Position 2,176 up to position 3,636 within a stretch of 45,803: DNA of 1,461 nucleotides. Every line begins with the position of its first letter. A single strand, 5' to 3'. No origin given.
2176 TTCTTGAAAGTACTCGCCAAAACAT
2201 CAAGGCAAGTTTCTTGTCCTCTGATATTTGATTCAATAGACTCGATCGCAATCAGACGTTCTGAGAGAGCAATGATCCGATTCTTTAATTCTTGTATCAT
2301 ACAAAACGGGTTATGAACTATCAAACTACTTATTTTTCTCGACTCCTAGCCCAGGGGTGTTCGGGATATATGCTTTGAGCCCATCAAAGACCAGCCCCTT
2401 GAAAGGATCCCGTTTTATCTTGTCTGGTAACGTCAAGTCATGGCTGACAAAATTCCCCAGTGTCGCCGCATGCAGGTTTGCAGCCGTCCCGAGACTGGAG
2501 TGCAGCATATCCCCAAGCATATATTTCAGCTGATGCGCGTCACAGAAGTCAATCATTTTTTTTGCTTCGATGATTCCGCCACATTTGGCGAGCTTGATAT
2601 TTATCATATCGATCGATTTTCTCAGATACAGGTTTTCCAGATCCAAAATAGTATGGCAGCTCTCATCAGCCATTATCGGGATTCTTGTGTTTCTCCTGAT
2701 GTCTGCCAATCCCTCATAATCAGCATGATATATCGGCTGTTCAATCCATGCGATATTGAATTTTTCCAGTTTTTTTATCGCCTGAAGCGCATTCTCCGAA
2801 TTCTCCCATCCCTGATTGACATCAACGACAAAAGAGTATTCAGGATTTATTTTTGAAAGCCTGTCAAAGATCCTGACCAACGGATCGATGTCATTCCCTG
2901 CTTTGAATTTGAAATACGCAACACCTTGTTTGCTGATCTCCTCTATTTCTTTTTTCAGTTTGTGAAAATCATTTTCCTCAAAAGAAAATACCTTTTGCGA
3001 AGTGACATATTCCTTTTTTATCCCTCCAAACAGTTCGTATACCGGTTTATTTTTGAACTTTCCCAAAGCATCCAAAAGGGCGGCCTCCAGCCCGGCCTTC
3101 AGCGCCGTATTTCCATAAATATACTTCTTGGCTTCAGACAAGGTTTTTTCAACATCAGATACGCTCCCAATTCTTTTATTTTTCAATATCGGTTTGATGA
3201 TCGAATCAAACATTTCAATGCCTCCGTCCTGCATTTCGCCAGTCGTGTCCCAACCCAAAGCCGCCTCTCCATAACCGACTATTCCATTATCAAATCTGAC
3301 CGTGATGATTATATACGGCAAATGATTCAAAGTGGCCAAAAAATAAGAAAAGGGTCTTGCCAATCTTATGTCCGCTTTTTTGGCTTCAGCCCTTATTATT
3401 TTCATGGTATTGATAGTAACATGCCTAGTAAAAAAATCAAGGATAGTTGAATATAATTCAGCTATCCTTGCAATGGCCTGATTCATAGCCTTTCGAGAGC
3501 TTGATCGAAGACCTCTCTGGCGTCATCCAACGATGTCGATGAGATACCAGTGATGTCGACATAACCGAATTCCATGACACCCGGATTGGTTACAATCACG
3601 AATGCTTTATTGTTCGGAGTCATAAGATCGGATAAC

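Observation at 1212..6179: Translationally coupled ThrC-like PLP enzyme / PGM1-like ATP-grasp / dipeptide epimerase / M20 peptidase operon of unassigned function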

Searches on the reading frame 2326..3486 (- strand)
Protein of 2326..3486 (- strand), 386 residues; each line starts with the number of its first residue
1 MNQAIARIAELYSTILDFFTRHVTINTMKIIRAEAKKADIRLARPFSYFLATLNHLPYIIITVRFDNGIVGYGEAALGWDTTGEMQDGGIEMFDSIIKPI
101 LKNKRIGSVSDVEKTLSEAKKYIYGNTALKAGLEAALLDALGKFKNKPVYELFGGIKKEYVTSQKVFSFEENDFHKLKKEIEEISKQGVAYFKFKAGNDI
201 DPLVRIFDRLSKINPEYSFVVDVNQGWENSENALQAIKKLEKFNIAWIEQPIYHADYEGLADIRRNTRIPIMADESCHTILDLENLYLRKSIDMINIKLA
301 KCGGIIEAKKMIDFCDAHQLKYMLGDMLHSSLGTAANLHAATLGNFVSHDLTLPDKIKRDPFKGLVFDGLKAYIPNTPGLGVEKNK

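Call 3: search_protein_families(library=pfam, proteins=[window:2326-3486:-], max_evalue=0.01)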
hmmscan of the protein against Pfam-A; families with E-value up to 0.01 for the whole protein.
window:2326-3486:- (386 aa): 3 families
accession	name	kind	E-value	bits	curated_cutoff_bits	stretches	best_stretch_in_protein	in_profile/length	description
PF13378.12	MR_MLE_C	-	5.4e-42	144.4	29.4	1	177-383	2-214/219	Enolase C-terminal domain-like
PF02746.21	MR_MLE_N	-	2.2e-12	47.6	22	1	41-154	12-117/117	Mandelate racemase / muconate lactonizing enzyme, N-terminal domain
PF07476.17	MAAL_C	-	6.3e-05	22.7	27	1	264-325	135-196/249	Methylaspartate ammonia-lyase C-terminus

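Call 4: search_protein_families(library=ncbifam, proteins=[window:2326-3486:-], max_evalue=0.01)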
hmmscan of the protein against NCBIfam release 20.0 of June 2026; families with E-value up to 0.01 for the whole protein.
window:2326-3486:- (386 aa): 20 families
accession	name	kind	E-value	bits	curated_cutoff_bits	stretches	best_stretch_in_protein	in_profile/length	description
NF041118.1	A_G_epim_Thtga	equivalog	1.7e-50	172.1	500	1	28-364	1-330/341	L-Ala-D/L-Glu epimerase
TIGR02534.1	mucon_cyclo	subfamily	2.2e-48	165.2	334.95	1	33-384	4-357/368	muconate/chloromuconate family cycloisomerase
TIGR01928.1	menC_lowGC_arch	equivalog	4.7e-37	127.7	200.65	1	40-346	5-302/325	o-succinylbenzoate synthase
NF042940.1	racemase_DgcA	equivalog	2e-35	122.6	400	1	36-372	4-314/323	N-acetyl-D-Glu racemase DgcA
NF043002.1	HProlDhtase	equivalog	1.4e-29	103.1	500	1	59-341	34-308/366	cis-3-hydroxy-L-proline dehydratase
NF043051.1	ManoateDhtManD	equivalog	3.7e-23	82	550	2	217-384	206-375/403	D-mannonate dehydratase ManD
NF040866.1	AraD_Arch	equivalog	5.9e-23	81.5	650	1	59-382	35-359/372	arabinonate dehydratase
NF010624.0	PRK14017.1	equivalog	4.7e-22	78.6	311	1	58-339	15-294/382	galactonate dehydratase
NF011708.0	PRK15129.1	equivalog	4.8e-21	75.1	343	1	110-350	67-299/321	L-Ala-D/L-Glu epimerase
NF040790.2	glucon_galact_dh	equivalog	2e-20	73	750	1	59-385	26-362/390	bifunctional D-gluconate/D-galactonate dehydratase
NF011654.0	PRK15072.1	subfamily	3.4e-19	69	430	2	233-384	222-376/404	D-galactonate dehydratase family protein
NF047820.1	TalGalacDh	equivalog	4e-19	68.8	500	1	131-322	109-301/371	L-talarate/galactarate dehydratase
NF002782.0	PRK02901.1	equivalog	1.4e-14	53.9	288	1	188-342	102-256/328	o-succinylbenzoate synthase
NF002739.0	PRK02714.1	equivalog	2e-13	50.5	259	1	178-341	123-287/320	o-succinylbenzoate synthase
NF011968.0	PRK15440.1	equivalog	7.3e-13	48.2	393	1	53-319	54-313/395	L-rhamnonate dehydratase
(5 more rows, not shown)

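Call 28: search_solved_structures(query=window:2326-3486:-, max_evalue=1e-10, show_alignments=3)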
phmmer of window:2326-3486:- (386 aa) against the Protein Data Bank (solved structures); distinct sequences matched with E-value up to 1e-10: 93 (the best 60 are shown).
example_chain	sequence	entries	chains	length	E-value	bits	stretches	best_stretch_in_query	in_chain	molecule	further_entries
2p88_A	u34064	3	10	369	5.5e-49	170.4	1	40-385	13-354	Mandelate racemase/muconate lactonizing enzyme family protein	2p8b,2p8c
1jpm_A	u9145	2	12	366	2.6e-47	164.9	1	28-382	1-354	L-Ala-D/L-Glu Epimerase | similar to chloromuconate cycloisomerase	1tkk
3q45_A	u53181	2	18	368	1.3e-41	146.1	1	30-382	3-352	Mandelate racemase/muconate lactonizing enzyme family; possible chloromuconate cycloisomer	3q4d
3jva_A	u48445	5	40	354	2.6e-37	131.9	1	28-366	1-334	Dipeptide Epimerase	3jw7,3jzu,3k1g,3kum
3r0k_A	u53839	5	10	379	9.3e-35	123.5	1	29-363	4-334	Enzyme of enolase superfamily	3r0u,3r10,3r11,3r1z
2zad_A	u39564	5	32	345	5.2e-33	117.8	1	45-369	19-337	Muconate cycloisomerase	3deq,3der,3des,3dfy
3i4k_A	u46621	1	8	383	1.7e-31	112.8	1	25-383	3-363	Muconate lactonizing enzyme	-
2muc_A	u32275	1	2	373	1.2e-29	106.7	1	30-382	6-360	PROTEIN (MUCONATE CYCLOISOMERASE)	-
1muc_A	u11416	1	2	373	1.3e-29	106.6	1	30-382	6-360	MUCONATE LACTONIZING ENZYME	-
1bkh_A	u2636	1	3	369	1.9e-29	106.1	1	32-382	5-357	MUCONATE LACTONIZING ENZYME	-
3muc_A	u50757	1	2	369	2.2e-29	105.9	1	32-382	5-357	PROTEIN (MUCONATE CYCLOISOMERASE)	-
1f9c_A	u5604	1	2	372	9e-29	103.8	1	30-382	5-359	PROTEIN (MUCONATE CYCLOISOMERASE I)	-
3ct2_A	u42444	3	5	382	3e-28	102.1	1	35-382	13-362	Muconate cycloisomerase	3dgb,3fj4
3my9_A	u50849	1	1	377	3.1e-28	102.1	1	57-383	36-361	Muconate cycloisomerase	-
3i6e_A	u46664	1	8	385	5.7e-27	97.9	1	59-383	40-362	Muconate cycloisomerase I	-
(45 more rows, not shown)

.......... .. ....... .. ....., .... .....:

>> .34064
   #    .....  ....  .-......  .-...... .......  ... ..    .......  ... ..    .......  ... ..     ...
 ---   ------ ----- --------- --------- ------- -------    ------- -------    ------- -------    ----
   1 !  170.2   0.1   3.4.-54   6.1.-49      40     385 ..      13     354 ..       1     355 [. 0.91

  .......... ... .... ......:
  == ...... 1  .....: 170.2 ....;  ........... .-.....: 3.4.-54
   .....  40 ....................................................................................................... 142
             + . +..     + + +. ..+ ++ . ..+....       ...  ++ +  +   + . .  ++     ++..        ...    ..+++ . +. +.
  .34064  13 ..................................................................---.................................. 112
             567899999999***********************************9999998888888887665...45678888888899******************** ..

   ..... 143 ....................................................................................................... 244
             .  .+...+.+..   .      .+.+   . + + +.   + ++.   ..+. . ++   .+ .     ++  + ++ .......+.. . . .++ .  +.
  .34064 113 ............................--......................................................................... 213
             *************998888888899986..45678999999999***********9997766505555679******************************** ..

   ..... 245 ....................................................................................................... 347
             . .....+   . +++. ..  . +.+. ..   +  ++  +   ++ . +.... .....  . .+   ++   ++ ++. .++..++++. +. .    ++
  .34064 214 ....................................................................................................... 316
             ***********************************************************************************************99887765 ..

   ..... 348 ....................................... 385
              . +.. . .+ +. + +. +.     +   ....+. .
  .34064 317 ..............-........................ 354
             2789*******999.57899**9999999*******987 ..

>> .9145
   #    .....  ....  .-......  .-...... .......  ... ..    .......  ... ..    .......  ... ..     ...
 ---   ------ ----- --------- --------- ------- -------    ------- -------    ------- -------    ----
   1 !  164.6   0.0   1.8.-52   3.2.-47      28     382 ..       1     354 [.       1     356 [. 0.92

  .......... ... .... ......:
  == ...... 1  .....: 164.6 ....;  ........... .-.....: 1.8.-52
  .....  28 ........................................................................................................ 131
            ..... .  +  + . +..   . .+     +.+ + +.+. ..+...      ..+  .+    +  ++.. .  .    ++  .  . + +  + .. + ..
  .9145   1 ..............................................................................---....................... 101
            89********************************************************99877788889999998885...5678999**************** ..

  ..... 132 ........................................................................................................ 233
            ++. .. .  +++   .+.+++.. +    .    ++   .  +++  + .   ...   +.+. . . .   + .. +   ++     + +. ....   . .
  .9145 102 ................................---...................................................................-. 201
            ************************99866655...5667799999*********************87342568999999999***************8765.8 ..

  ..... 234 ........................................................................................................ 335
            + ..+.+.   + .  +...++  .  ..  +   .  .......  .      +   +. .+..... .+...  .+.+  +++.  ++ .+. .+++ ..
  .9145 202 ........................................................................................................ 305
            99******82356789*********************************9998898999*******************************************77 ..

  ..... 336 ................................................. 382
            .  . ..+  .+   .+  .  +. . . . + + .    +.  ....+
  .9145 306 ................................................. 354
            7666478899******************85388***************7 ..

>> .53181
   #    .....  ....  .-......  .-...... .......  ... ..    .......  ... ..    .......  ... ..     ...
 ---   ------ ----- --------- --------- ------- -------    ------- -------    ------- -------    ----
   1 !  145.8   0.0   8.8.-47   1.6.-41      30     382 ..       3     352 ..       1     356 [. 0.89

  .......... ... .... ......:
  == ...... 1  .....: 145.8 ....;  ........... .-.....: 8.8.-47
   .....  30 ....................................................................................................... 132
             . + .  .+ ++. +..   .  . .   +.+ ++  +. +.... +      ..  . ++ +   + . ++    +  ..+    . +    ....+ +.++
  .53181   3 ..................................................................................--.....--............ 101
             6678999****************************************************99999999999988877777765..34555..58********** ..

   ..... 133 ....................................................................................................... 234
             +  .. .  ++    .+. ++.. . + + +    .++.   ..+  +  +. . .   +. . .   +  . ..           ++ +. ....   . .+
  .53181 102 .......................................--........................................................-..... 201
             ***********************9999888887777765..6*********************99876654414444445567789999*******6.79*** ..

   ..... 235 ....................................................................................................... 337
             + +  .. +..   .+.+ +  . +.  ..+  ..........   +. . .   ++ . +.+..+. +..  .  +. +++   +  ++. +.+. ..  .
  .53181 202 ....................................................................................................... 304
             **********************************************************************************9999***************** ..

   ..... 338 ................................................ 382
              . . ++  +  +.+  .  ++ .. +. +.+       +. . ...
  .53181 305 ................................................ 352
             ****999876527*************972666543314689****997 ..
